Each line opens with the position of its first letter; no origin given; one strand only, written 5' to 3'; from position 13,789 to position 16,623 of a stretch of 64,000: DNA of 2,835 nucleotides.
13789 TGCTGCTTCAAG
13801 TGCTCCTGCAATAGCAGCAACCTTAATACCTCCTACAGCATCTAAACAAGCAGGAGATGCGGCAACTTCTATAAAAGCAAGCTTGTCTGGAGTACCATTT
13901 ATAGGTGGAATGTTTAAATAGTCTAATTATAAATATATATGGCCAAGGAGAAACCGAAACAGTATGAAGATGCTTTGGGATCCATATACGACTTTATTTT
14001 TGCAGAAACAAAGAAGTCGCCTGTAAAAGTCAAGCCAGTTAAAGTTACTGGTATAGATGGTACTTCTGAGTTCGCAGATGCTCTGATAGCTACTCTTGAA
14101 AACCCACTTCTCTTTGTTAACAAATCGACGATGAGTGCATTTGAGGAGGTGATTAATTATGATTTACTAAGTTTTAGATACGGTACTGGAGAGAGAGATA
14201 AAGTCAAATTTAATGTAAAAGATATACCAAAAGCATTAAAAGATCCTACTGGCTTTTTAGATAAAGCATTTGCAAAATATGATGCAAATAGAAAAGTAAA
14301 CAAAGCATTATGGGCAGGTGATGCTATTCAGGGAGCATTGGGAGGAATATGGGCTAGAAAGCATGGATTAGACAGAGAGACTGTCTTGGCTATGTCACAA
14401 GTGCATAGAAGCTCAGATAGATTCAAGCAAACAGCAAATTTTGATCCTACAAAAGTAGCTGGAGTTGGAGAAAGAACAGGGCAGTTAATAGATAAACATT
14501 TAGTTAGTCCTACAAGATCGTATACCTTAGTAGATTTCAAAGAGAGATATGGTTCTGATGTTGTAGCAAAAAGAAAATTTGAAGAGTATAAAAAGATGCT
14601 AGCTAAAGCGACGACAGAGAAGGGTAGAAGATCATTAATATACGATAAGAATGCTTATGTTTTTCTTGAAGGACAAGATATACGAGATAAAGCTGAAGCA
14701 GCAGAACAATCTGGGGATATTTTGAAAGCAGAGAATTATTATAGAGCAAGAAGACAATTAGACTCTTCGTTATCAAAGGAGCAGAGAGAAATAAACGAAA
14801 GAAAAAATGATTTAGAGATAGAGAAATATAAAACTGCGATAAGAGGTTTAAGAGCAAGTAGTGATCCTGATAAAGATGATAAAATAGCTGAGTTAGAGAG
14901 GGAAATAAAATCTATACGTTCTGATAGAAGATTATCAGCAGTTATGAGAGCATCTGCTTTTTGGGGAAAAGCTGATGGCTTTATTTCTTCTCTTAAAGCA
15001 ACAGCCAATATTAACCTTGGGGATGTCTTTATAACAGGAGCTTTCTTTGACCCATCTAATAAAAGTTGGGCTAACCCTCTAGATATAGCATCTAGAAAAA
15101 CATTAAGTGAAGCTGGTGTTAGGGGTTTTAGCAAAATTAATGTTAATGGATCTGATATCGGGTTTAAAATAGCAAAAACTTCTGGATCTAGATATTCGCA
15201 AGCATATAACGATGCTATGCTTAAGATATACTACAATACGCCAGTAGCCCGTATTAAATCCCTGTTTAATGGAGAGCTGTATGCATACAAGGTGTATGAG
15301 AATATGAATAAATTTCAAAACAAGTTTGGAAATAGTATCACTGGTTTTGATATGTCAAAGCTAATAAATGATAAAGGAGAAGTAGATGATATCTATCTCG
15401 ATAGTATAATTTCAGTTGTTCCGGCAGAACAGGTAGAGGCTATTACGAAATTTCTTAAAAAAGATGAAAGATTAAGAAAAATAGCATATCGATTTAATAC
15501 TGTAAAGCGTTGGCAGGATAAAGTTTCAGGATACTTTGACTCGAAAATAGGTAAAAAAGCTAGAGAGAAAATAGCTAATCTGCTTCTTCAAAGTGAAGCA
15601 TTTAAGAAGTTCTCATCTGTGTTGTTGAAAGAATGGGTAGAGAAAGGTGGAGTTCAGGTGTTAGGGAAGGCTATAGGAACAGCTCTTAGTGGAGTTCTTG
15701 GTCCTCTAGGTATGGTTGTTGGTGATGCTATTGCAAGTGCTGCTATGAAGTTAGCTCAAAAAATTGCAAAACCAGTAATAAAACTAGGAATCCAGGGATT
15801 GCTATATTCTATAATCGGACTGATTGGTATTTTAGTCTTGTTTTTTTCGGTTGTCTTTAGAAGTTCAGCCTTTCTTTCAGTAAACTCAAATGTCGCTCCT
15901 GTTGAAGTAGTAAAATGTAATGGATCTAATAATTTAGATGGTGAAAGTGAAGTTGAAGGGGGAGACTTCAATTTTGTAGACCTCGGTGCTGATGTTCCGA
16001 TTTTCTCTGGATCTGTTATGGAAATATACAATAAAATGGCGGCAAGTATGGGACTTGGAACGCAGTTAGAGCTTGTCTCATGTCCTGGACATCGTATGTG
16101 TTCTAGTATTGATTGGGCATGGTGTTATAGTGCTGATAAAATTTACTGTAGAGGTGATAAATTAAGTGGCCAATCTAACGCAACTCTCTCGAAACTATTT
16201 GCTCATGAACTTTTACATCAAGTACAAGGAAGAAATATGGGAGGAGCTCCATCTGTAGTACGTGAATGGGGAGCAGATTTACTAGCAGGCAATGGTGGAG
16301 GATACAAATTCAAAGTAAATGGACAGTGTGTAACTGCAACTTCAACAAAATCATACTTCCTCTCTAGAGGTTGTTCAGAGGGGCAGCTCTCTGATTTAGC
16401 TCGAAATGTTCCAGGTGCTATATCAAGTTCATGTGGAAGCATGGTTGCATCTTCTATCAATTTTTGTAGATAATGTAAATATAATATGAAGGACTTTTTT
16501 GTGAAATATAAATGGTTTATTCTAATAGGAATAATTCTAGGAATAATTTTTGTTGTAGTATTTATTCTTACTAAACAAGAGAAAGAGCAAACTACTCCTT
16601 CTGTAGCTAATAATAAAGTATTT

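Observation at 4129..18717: Uncharacterised cell-envelope island: L,D-transpeptidase plus a tightly packed eight-gene operon of surface and membrane proteins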

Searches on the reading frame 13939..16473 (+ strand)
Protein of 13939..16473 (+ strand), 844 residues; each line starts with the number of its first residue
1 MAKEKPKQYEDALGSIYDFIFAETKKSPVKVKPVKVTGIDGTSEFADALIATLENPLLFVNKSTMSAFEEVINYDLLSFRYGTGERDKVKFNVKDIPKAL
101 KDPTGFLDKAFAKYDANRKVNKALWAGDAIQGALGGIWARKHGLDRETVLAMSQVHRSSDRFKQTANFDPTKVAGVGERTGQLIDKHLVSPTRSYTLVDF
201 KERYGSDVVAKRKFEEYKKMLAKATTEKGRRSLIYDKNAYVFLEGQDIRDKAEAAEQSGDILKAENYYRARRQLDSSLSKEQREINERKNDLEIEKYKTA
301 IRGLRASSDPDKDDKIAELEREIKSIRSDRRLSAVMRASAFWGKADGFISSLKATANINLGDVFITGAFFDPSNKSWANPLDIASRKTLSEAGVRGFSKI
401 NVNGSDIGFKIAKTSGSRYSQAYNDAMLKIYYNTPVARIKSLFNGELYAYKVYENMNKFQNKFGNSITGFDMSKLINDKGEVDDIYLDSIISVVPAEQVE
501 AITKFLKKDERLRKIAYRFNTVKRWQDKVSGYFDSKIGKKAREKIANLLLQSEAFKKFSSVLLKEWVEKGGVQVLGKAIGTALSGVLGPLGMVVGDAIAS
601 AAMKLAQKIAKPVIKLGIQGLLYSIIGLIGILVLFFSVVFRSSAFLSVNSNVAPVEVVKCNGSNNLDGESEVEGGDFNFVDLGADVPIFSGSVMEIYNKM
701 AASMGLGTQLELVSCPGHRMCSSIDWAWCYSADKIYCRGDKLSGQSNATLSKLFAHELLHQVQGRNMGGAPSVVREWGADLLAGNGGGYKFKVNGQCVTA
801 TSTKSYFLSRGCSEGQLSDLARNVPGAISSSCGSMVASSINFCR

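Call 4: search_protein_families(library=pfam, proteins=[window:13939-16473:+], max_evalue=0.1)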
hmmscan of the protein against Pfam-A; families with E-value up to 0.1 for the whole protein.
window:13939-16473:+ (844 aa): 1 family
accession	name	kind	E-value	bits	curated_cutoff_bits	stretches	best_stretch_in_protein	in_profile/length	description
PF14066.11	DUF4256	-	0.08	13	27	0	206-274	48-118/173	Protein of unknown function (DUF4256)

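Call 5: search_protein_families(library=ncbifam, proteins=[window:13939-16473:+], max_evalue=0.1)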
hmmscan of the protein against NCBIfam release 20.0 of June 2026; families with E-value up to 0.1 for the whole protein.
window:13939-16473:+ (844 aa): 1 family
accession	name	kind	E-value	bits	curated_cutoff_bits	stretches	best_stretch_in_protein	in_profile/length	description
NF009174.0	PRK12522.1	equivalog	0.063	13.3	217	0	474-568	22-118/175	RNA polymerase sigma factor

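Call 8: search_protein_families(library=phrogs, proteins=[window:13939-16473:+], max_evalue=0.1)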
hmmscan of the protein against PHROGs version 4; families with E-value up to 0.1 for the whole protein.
window:13939-16473:+ (844 aa): 1 family
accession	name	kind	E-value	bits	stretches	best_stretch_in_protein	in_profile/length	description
phrog_19255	-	unknown function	0.016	15.8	1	227-285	11-73/173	-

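Call 10: search_solved_structures(query=window:13939-16473:+, max_evalue=1)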
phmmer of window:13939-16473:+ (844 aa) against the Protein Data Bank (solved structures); distinct sequences matched with E-value up to 1: 0.

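Call 35: search_protein_families(library=pfam, alignment_id=A2, max_evalue=0.01)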
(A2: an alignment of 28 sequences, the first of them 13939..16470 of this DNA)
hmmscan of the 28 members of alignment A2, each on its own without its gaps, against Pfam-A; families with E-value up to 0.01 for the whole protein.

A. member 1, window:13939-16470:+ (844 aa): 0 families

B. families by the number of members that match (of 28 scanned): 5 families
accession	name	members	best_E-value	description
PF01551.29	Peptidase_M23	10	2e-09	Peptidase family M23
PF05257.22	CHAP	2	1e-05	CHAP domain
PF21609.2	Toxofilin-like_dom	1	0.0014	Toxofilin-like domain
PF21698.3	Spo16_C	1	0.0014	Spo16 protein, C-terminal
PF21528.2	CC2D1A-B_DM14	1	0.0049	Coiled-coil and C2 domain-containing protein 1, DM14 domain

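Call 53: search_solved_structures(query=A2, max_evalue=10)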
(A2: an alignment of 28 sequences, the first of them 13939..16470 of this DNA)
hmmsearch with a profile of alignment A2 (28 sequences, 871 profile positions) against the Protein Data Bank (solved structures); distinct sequences matched with E-value up to 10: 60.
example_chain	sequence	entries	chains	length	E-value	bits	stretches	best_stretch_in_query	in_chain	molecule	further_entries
6u2a_A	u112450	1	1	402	6e-07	31.3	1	765-842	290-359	ShyA endopeptidase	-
6ue4_A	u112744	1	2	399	6.2e-07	31.2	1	765-842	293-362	ShyA endopeptidase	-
9gy1_A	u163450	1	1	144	5.3e-06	28.2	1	731-846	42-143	Peptidase, M23 family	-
2gu1_A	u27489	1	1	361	0.00029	22.4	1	744-842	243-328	Zinc peptidase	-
5kqb_A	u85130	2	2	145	0.00044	21.8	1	718-834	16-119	Peptidase M23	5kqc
6jmx_A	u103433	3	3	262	0.00062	21.3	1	745-845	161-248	Peptidase M23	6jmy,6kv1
2b44_A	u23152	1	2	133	0.001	20.6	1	722-834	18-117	Glycyl-glycine endopeptidase lytM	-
2b0p_A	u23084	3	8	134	0.0011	20.5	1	721-834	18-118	Glycyl-glycine endopeptidase lytM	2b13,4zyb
8s3m_A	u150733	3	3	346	0.0013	20.2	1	732-840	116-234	Lytic endopeptidase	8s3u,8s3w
5j1l_A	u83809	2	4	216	0.012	17.1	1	783-843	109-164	ToxR-activated gene (TagE)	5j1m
6jn7_A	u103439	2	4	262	0.012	17.1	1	766-845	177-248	Peptidase M23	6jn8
6jmz_A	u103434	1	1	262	0.012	17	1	745-845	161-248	Peptidase M23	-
6jn0_A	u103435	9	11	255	0.013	16.9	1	745-845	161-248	Peptidase M23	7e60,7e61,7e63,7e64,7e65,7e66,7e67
3it5_A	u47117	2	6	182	0.013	16.9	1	785-839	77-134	Protease lasA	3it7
6jn1_A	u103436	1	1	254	0.015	16.8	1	745-845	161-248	Peptidase M23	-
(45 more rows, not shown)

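Call 60: find_homologous_proteins(query=window:13939-16473:+, max_evalue=0.001)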
Query window:13939-16473:+ (844 aa): 10 proteins with E <= 0.001 among 8000 candidates.
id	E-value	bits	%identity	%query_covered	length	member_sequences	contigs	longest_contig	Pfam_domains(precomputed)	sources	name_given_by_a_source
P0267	0.0e+0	1883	100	100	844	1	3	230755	-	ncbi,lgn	-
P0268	0.0e+0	1297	67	100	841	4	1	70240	-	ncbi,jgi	ncbi:MAG: hypothetical protein ACOX6Q_01210 [Candidatus Dojkabacteria bacterium]|jgi:hypothetical pr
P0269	2.6e-247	841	59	80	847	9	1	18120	-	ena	-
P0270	2.9e-247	841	58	79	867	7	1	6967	-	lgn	-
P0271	5.8e-90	321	33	82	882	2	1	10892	-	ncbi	-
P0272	1.9e-87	312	33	78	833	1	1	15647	-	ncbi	-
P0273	3.5e-87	312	32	79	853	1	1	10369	-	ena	-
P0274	1.5e-82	296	31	79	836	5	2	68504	-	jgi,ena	-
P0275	3.2e-80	289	31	82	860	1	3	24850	-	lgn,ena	-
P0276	8.9e-34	135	27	78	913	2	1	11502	PF01551.30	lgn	-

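Call 80: predict_structure(alignment_id=A7)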
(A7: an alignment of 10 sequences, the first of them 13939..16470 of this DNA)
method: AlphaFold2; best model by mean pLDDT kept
length: 844 residues; sequences in the alignment: 10
mean_pLDDT: 54.0   pTM: 0.34
mean pLDDT of the five models: 54.0, 49.7, 48.5, 47.3, 46.5
residues with pLDDT >= 90: 1; 70-90: 249; 50-70: 185; < 50: 409
segments of 3 or more residues with pLDDT < 50: 1-3, 12-15, 26-32, 34-47, 53-59, 70-89, 95-108, 158-172, 345-367, 383-394, 529-531, 536-781, 784-790, 824-829, 841-844
pLDDT, mean of each block of 10 residues (from residue 1): 50 50 47 46 46 47 50 45 42 48 46 50 56 70 80 63 42 64 85 79 75 87 83 77 86 86 83 68 64 83 87 84 73 60 47 37 47 53 36 55 75 58 62 63 77 81 72 73 82 80 84 79 58 46 40 36 34 39 37 42 41 39 41 40 27 23 24 23 25 32 26 24 21 23 22 23 22 34 44 53 66 64 48 57 40
secondary structure, 60 per line:
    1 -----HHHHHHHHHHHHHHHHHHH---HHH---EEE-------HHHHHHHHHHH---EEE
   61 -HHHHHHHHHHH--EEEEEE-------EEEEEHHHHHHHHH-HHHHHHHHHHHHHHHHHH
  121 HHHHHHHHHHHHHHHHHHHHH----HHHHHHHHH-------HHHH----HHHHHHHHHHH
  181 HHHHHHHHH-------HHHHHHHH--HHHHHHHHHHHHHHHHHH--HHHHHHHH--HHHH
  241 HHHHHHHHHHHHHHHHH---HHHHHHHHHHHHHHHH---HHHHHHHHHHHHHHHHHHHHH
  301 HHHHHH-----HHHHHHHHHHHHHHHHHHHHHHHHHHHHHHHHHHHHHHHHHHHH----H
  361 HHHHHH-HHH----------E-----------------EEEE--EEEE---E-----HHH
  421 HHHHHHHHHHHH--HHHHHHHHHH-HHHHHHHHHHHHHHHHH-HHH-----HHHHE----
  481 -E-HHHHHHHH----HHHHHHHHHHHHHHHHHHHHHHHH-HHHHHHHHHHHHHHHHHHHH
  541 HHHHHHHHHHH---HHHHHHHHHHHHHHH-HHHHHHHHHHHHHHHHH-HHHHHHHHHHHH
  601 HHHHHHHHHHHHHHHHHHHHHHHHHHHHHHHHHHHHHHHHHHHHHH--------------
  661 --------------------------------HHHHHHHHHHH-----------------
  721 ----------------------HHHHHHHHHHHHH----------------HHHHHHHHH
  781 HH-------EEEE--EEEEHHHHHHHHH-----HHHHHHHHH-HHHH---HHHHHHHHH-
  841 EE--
elements in order (helices of 4 or more, strands of 3 or more residues): H6-24 E34-36 H44-54 E58-60 H62-72 E75-80 E88-92 H93-101 H103-141 H146-154 H162-165 H170-189 H197-204 H207-224 H227-234 H237-257 H261-276 H280-306 H312-355 H360-366 E399-402 E405-408 H418-432 H435-444 H446-462 H472-475 H484-491 H496-519 H521-551 H555-569 H571-587 H589-646 H693-703 H743-755 H772-782 E790-793 E796-799 H800-808 H814-822 H824-827 H831-839

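Call 84: fold_search(model_id=the predicted structure, library=pdb)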
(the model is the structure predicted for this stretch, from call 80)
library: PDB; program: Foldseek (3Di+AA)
matches with E <= 10: 138; with E <= 0.001: 0
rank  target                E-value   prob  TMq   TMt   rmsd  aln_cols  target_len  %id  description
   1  5i6r                  1.0e+00  0.06  0.07  0.12  42.2       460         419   12  Crystal Structure of srGAP2 F-BARx WT Form-1 (released 2017-08-30)
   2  8to0_z0               1.1e+00  0.06  0.06  0.13  30.4       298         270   14  48-nm repeating structure of doublets from mouse sperm flagella (released 2023-11-01)
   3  7udn_B                1.3e+00  0.14  0.08  0.20  24.1       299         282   14  Crystal structure of designed helical repeat protein RPB_PLP1_R6 in alternative conformation 2 (released 2023-03-22)
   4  8snb_8F               1.6e+00  0.05  0.05  0.13  27.1       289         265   13  atomic model of sea urchin sperm doublet microtubule (48-nm periodicity) (released 2023-06-28)
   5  9a79_B                1.6e+00  0.04  0.07  0.10  22.3       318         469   12  Integrative model of NDK-6PGD by crosslinking MS and deep learning (released 2024-09-18)
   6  9b28_A                1.6e+00  0.04  0.08  0.07  37.3       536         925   11  Cryo-EM structure of the mouse TRPM3 alpha 2 channel in complex with primidone (released 2025-01-22)
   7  8iyj_W4               1.7e+00  0.06  0.07  0.14  30.9       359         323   12  Cryo-EM structure of the 48-nm repeat doublet microtubule from mouse sperm (released 2023-07-05)
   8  8glt_0                1.7e+00  0.18  0.10  0.21  15.2       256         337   14  Backbone model of de novo-designed chlorophyll-binding nanocage O32-15 (released 2024-03-27)
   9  6r1j_J                1.7e+00  0.10  0.08  0.19  28.2       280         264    9  Structure of the soluble AhlC triple head mutant of the tripartite alpha-pore forming toxin, AHL, from Aeromonas hydro (released 2019-07-10)
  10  9fqr_H9               1.8e+00  0.04  0.08  0.05  58.7       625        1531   14  96-nm repeat of axonemal doublet microtubules from bovine sperm (released 2025-03-26)
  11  6ikn_A                1.8e+00  0.03  0.06  0.13  35.3       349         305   12  Crystal structure of the GAS7 F-BAR domain (released 2019-10-16)
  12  8xq5_A                1.9e+00  0.04  0.06  0.05  30.5       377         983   10  Structure of the sea urchin spSLC9C1 in state-3 w/o cAMP dimer (released 2025-01-15)
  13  9y6s_7L               2.1e+00  0.04  0.08  0.05  69.9       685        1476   12  96-nm repeat of the Leishmania tarentolae doublet microtubule (released 2025-12-17)
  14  5xg2                  2.2e+00  0.03  0.05  0.11  44.0       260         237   16  Crystal structure of a coiled-coil segment (residues 345-468 and 694-814) of Pyrococcus yayanosii Smc (released 2017-06-07)
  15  8d9o                  2.6e+00  0.10  0.07  0.23  18.9       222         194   13  De Novo Photosynthetic Reaction Center Protein in Apo-State (released 2022-09-28)
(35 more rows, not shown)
